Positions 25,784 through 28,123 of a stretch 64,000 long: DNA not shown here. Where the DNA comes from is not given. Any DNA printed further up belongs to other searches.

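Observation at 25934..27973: P-loop kinase fused to an HTH-WYL-WCX regulator module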

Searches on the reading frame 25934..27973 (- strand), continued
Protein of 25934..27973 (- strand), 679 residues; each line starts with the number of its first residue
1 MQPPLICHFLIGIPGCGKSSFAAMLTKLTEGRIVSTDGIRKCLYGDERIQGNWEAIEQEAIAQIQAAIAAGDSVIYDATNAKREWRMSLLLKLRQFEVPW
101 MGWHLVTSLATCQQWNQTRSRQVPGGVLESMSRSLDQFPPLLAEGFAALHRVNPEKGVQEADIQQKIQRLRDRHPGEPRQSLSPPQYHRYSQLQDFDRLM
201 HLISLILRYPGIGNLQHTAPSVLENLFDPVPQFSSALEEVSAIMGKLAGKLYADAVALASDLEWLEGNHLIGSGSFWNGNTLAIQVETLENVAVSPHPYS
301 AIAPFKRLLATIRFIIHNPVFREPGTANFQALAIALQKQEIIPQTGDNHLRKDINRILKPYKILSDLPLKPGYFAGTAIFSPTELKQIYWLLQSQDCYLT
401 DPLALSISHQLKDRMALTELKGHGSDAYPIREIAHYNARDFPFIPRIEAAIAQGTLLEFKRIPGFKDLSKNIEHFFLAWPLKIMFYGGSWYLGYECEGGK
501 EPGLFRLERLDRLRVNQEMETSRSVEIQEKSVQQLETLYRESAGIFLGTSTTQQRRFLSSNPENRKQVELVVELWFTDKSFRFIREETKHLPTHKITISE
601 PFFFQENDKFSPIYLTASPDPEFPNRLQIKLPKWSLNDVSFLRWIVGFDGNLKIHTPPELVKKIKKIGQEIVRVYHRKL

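Call 41: search_solved_structures(query=A1, max_evalue=10, show_alignments=0)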
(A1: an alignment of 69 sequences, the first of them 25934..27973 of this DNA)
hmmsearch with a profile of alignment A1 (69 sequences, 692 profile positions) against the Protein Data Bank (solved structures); distinct sequences matched with E-value up to 10: 57.
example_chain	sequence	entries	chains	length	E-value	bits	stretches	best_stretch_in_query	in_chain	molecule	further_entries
4gp6_A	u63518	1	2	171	8.5e-17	63.7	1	9-155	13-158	Metallophosphoesterase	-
4gp7_A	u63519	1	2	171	9.6e-17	63.6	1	9-155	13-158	Metallophosphoesterase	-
4jst_A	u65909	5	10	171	1.5e-16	62.9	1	9-155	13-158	Metallophosphoesterase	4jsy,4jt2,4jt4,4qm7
4mde_A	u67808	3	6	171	1.4e-15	59.8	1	9-155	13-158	Metallophosphoesterase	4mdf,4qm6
3adb_A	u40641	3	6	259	1.4e-13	53.1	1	7-188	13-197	L-seryl-tRNA(Sec) kinase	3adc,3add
3a4l_A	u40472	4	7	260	1.7e-13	52.9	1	8-188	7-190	L-seryl-tRNA(Sec) kinase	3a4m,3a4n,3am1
4xrp_A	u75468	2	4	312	6.8e-10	40.9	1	9-137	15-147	Pnkp1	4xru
1ly1_A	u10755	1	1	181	0.0003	22.3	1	9-139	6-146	polynucleotide kinase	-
3u7g_A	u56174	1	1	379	0.00047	21.6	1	10-159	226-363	Bifunctional polynucleotide phosphatase/kinase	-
3u7e_B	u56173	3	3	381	0.00048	21.6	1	10-159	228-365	Bifunctional polynucleotide phosphatase/kinase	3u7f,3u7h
1yj5_A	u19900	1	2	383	0.00048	21.6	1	10-159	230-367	5' polynucleotide kinase-3' phosphatase catalytic domain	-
3zvn_A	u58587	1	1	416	0.00059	21.3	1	10-158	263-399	BIFUNCTIONAL POLYNUCLEOTIDE PHOSPHATASE/KINASE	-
3zvl_A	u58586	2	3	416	0.00059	21.3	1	10-158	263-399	BIFUNCTIONAL POLYNUCLEOTIDE PHOSPHATASE/KINASE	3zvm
1ltq_A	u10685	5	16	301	0.0012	20.2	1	9-139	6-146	POLYNUCLEOTIDE KINASE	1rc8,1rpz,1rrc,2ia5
7p5x_AX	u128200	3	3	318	0.0019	19.6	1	656-691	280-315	PafC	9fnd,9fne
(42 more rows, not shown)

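Call 61: search_protein_families(library=pfam, alignment_id=A1, max_evalue=0.1)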
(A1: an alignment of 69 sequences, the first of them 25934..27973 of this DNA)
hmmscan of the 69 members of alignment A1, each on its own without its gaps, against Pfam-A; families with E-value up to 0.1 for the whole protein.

A. member 1, window:25934-27973:- (679 aa): 8 families
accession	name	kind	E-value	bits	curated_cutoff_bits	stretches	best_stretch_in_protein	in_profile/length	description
PF13671.12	AAA_33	-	5.4e-20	72.6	27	1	9-136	3-141/143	AAA domain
PF08433.16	KTI12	-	1.4e-06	28.5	22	1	10-132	6-134/271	Chromatin associated protein KTI12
PF13280.12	WYL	-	0.00015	22.1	21.8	1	479-515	34-70/70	WYL domain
PF25583.1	WCX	-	0.012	16.4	23.9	1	641-671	45-75/76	WCX domain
PF00005.33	ABC_tran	-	0.013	16.5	25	1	8-81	14-80/137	ABC transporter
PF07728.20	AAA_5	-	0.059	13.8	22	0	9-104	3-103/139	AAA domain (dynein-related subfamily)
PF01591.24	6PF2K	-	0.06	13.1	27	0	58-97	82-123/223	6-phosphofructo-2-kinase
PF07931.18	CPT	-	0.092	13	22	0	48-119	59-128/172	Chloramphenicol phosphotransferase-like protein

B. families by the number of members that match (of 69 scanned): 59 families (the first 25 are shown)
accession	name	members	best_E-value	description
PF13671.12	AAA_33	69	4.9e-26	AAA domain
PF08433.16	KTI12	69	7.5e-14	Chromatin associated protein KTI12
PF25583.1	WCX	68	1.8e-07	WCX domain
PF13238.12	AAA_18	65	4.6e-06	AAA domain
PF13207.12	AAA_17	55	1.5e-05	AAA domain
PF13521.12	AAA_28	52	4.4e-05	AAA domain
PF07728.20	AAA_5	46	6.1e-05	AAA domain (dynein-related subfamily)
PF13280.12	WYL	38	2.2e-05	WYL domain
PF13479.12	AAA_24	35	0.00092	AAA domain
PF00004.35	AAA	34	0.00058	ATPase family associated with various cellular activities (AAA)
PF06414.18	Zeta_toxin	31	0.0001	Zeta toxin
PF00005.33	ABC_tran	27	0.00061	ABC transporter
PF13191.12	AAA_16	27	0.0012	AAA ATPase domain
PF13401.12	AAA_22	24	0.00059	AAA domain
PF01202.28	SKI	22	0.0053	Shikimate kinase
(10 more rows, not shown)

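Call 69: search_protein_families(library=padloc, proteins=[L032:3600-5222:-, L028:3583-4008:-, L023:6210-7202:-, L017:1094-2638:-, L050:1689-3374:+, L001:13052-13315:+, L047:4879-5304:+, L002:9264-9995:+, L068:4395-4979:+, L068:1199-1957:-], max_evalue=0.01)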
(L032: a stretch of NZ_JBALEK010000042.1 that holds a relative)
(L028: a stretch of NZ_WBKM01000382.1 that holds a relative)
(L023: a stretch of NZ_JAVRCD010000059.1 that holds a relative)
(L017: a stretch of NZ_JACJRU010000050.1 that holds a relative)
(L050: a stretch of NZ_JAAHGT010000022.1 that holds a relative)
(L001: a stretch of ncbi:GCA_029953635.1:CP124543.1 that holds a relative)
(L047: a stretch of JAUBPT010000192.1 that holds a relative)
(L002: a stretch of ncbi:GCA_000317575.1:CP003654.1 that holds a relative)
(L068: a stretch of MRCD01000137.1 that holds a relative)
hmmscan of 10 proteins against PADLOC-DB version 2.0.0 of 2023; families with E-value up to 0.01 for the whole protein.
L032:3600-5222:- (540 aa): 8 families
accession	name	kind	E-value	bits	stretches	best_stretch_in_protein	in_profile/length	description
PDLC01212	Cmr6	-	5.3e-230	762.6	1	3-538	2-499/499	"CAS-III-B,CAS-III-C; effector_G7"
PDLC01452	Cmr6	-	2e-07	29.3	1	83-211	98-223/228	"CAS-III-B,CAS-III-C; effector_G7"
PDLC01274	Cmr6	-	1.5e-05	23.1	1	82-211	57-186/188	"CAS-III-B,CAS-III-C; effector_G7"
PDLC00989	Cmr6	-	4.4e-05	21.4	1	83-210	109-257/264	Cmr6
PDLC01275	Csm5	-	0.00024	18.9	1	24-100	51-114/321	"CAS-III-A,CAS-III-D; effector_G7"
PDLC00987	Cmr6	-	0.0037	15.3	0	83-134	63-126/213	Cmr6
PDLC01017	Csm3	-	0.0062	14.3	0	67-99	32-62/257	Csm3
PDLC01297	Csm3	-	0.0069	14.3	0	69-131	28-82/198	"CAS-III-A,CAS-III-D; effector_G7"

L028:3583-4008:- (141 aa): 2 families
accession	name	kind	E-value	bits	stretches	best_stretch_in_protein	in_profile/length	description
PDLC01476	Cmr5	-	2.1e-65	216.3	1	6-135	1-130/131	CAS-III-B; effector_SS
PDLC01186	Cmr5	-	2.1e-05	22.5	1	7-136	2-131/137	"Cmr5gr11, new subfamily"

L023:6210-7202:- (330 aa): 4 families
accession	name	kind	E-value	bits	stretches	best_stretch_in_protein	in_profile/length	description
PDLC01640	Cmr3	-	2.3e-14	52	1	25-322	21-320/324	"CAS-III-B,CAS-III-C; effector_G5"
PDLC01361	Cmr3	-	3.6e-14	51.6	1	31-294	23-283/308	"CAS-III-B,CAS-III-C; effector_G5"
PDLC01269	Cmr3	-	7.6e-07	27.3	1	38-290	20-245/273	"CAS-III-B,CAS-III-C; effector_G5"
PDLC00980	Cmr3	-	8.7e-06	23.5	1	146-305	165-345/357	Cmr3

L017:1094-2638:- (514 aa): 5 families
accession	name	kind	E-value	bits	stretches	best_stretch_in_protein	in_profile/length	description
PDLC01508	Csx1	-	3.9e-210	697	1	1-513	1-493/494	CAS-III; associated_signaling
PDLC01795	CARF1--CARF_HEPN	-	2.6e-142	473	1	1-513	1-448/449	-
PDLC01031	Csx1/Csm6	-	1.3e-39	134.7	1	1-486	2-342/357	CARF+HEPN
PDLC01509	Csx1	-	2.3e-14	51.4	1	66-213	31-167/440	CAS-III; associated_signaling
PDLC01810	CARF1--CARF_HEPN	-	1.1e-05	22.7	1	73-243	39-209/476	-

L050:1689-3374:+ (561 aa): 4 families
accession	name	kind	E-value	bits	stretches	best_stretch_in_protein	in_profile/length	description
PDLC01808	CARF1--CARF_HEPN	-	1.4e-138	461.2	2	7-408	2-352/529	-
PDLC01509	Csx1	-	2.8e-15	54.4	1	107-462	45-353/440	CAS-III; associated_signaling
PDLC01806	CARF1--CARF_HEPN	-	1.3e-08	32.4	1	321-433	199-311/410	-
PDLC01796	CARF1--CARF_HEPN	-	0.00051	17.3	1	177-306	69-194/401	-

L001:13052-13315:+ (87 aa): 2 families
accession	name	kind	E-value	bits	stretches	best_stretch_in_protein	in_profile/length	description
PDLC01041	Csx18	-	6e-30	101.2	1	1-81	1-80/85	adaptation associated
PDLC01382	Csx18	-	3.6e-29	98.8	1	1-83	1-81/94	"CAS-I,CAS-III; associated"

L047:4879-5304:+ (141 aa): 2 families
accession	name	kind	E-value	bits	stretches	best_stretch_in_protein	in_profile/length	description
PDLC01383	Cmr5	-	6e-15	53.9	1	2-134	2-122/130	CAS-III-B; effector_SS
PDLC00985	Cmr5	-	2.1e-11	42.5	1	4-132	6-123/133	Cmr5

L002:9264-9995:+ (243 aa): 0 families

L068:4395-4979:+ (194 aa): 0 families

L068:1199-1957:- (252 aa): 0 families

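Call 78: search_dna_similar(query=window:25937-27973:-, collection=plasmids, mode=protein, max_rows=30)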
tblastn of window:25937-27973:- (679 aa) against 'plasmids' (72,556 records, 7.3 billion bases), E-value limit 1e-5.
Records with a match: 38; places in all: 41; records where one place covers at least 80% of the query: 12.
Best place of each record, by identity: <60% 38.
By first word of the organism name: Synechocystis 8; Bacillus 6; Leptolyngbya 5; Nostoc 4; Picosynechococcus 4; Streptomyces 2; Stanieria 1; Euhalothece 1; Geminocystis 1; Aphanizomenonaceae 1; and 5 more.
By predicted mobility (MOB-suite, as given by PLSDB): non-mobilizable 31; mobilizable 5; conjugative 2.
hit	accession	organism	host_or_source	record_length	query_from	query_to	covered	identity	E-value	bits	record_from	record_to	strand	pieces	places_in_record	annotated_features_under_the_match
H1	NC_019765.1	Stanieria cyanosphaera PCC 7437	-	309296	1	675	99%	41.5%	2e-157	510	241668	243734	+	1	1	WYL domain-containing protein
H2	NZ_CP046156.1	Leptolyngbya sp. BL0902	cell culture,open pond on an algae farm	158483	1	676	100%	40.6%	2e-146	479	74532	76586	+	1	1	ATP-binding protein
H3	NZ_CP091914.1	Nostoc sp. UHCC 0870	cell culture,Brackish water, ...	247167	7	675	99%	41.0%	6e-158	511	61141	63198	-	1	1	WYL domain-containing protein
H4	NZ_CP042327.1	Euhalothece natronophila Z-M001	cell culture,soda lake Magadi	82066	5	678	99%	40.6%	5e-152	494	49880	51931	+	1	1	AAA family ATPase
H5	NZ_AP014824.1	Geminocystis sp. NIES-3709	-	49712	5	675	99%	40.3%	2e-153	499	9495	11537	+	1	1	AAA family ATPase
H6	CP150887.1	Aphanizomenonaceae cyanobacterium TIOX110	-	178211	5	675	99%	39.9%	2e-151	493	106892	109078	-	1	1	WYL domain-containing protein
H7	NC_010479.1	Picosynechococcus sp. PCC 7002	-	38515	5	678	99%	39.3%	5e-148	483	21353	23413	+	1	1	ATP-binding protein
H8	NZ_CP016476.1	Picosynechococcus sp. PCC 7003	cell culture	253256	6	675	99%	38.8%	2e-139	458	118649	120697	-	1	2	WYL domain-containing protein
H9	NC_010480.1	Picosynechococcus sp. PCC 7002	-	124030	6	675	99%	38.7%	2e-138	456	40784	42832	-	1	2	WYL domain-containing protein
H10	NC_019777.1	Cyanobacterium aponinum PCC 10605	-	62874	5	678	99%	38.3%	2e-135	446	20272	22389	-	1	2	WYL domain-containing protein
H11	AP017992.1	Planktothrix agardhii NIES-204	-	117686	6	675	99%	38.2%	1e-134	444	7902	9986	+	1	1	hypothetical protein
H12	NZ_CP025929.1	Microcystis aeruginosa NIES-2481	cell culture,freshwater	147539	1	676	100%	34.7%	4e-118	396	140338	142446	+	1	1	WYL domain-containing protein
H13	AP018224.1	Nostoc linckia NIES-25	-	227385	297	675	56%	26.9%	3e-17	94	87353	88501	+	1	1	hypothetical protein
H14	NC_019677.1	Nostoc sp. PCC 7524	-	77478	297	679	56%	25.7%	1e-13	83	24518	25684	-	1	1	WYL domain-containing protein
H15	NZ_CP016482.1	Picosynechococcus sp. PCC 7117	cell culture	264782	297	675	56%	25.5%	2e-11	75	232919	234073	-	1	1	WYL domain-containing protein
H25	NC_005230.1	Synechocystis sp. PCC 6803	-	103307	6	165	24%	44.4%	1e-24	117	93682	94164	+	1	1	AAA family ATPase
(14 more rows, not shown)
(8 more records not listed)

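Call 79: get_annotated_region(hit=H25, flank=10000)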
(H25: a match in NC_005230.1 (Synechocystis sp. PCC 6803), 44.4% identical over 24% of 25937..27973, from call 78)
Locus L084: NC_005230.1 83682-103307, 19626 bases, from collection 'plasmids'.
description: Synechocystis sp. PCC 6803 plasmid pSYSA, complete sequence
organism: Synechocystis sp. PCC 6803 (NCBI taxid 1148)
taxonomy: Bacteria; Cyanobacteriota; Cyanophyceae; Synechococcales; Merismopediaceae; Synechocystis; Synechocystis sp. PCC 6803
host: -; source: -; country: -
typing (MOB-suite, as given by PLSDB): non-mobilizable
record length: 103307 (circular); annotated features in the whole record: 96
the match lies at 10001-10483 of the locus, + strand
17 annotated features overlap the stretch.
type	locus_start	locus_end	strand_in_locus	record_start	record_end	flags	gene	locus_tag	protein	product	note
CDS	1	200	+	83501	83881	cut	-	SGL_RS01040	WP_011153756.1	peptidase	-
CDS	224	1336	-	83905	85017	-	-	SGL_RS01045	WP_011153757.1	type III-B CRISPR module-associated protein Cmr3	-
CDS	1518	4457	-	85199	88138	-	cas10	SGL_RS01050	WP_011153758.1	type III-B CRISPR-associated protein Cas10/Cmr2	GO:0043571 - maintenance of CRISPR repeat elements [Evidence IEA]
CDS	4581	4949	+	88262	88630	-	csx18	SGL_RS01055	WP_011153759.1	CRISPR-associated protein Csx18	-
CDS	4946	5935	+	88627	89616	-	cas1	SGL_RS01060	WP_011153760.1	CRISPR-associated endonuclease Cas1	GO:0043571 - maintenance of CRISPR repeat elements [Evidence IEA]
CDS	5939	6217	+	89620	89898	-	cas2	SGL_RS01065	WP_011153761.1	CRISPR-associated endonuclease Cas2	GO:0043571 - maintenance of CRISPR repeat elements [Evidence IEA]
CDS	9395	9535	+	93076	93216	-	-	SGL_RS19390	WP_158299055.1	hypothetical protein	-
CDS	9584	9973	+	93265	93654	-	-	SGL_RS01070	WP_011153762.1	DUF6717 family protein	-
CDS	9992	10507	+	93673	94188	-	-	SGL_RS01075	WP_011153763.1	AAA family ATPase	-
CDS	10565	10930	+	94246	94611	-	-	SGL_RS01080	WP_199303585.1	hypothetical protein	-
CDS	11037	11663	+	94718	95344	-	-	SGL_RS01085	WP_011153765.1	alpha-ketoglutarate-dependent dioxygenase AlkB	-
CDS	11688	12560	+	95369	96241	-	-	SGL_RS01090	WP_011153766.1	hypothetical protein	-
CDS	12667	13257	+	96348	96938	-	-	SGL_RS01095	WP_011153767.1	hypothetical protein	-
CDS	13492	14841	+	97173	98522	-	-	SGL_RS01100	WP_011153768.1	hypothetical protein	-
CDS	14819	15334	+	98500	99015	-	-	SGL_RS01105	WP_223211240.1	hypothetical protein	-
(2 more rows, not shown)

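Call 80: get_annotated_region(hit=H7, flank=10000)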
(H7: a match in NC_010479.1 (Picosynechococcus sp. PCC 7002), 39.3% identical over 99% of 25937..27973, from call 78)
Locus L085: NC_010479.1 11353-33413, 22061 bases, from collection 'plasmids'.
description: Picosynechococcus sp. PCC 7002 plasmid pAQ5, complete sequence
organism: Picosynechococcus sp. PCC 7002 (NCBI taxid 32049)
taxonomy: Bacteria; Cyanobacteriota; Cyanophyceae; Chroococcales; Geminocystaceae; Picosynechococcus; Picosynechococcus sp. PCC 7002
host: -; source: -; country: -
typing (MOB-suite, as given by PLSDB): non-mobilizable
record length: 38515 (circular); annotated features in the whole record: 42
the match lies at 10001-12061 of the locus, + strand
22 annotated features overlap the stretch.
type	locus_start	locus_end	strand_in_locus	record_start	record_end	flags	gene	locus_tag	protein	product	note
CDS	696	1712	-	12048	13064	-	-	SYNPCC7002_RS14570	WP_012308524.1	tetratricopeptide repeat protein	-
CDS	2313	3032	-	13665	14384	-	-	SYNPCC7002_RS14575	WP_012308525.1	hypothetical protein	-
CDS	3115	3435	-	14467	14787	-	-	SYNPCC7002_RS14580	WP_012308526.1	XRE family transcriptional regulator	-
CDS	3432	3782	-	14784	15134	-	-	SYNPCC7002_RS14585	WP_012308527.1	type II toxin-antitoxin system RelE/ParE family toxin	-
CDS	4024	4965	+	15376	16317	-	-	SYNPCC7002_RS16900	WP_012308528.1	hypothetical protein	-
CDS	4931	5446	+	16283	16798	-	-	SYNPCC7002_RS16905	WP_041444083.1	TolC family protein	GO:0055085 - transmembrane transport [Evidence IEA]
CDS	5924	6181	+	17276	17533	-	-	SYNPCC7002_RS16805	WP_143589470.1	hypothetical protein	-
CDS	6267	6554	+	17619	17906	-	-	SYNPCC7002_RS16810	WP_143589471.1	hypothetical protein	-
CDS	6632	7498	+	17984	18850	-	-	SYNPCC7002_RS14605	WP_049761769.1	DNA/RNA non-specific endonuclease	-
CDS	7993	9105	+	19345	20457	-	-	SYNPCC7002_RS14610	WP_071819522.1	reverse transcriptase domain-containing protein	-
CDS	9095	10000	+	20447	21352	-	-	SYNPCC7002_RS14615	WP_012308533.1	hypothetical protein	-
CDS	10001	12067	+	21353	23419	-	-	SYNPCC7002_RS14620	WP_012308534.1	ATP-binding protein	-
CDS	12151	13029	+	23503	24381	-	-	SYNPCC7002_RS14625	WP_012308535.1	class I SAM-dependent methyltransferase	-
CDS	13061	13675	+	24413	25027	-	-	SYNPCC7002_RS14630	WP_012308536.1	alpha-ketoglutarate-dependent dioxygenase AlkB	-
CDS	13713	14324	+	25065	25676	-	-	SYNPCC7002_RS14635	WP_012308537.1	hypothetical protein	-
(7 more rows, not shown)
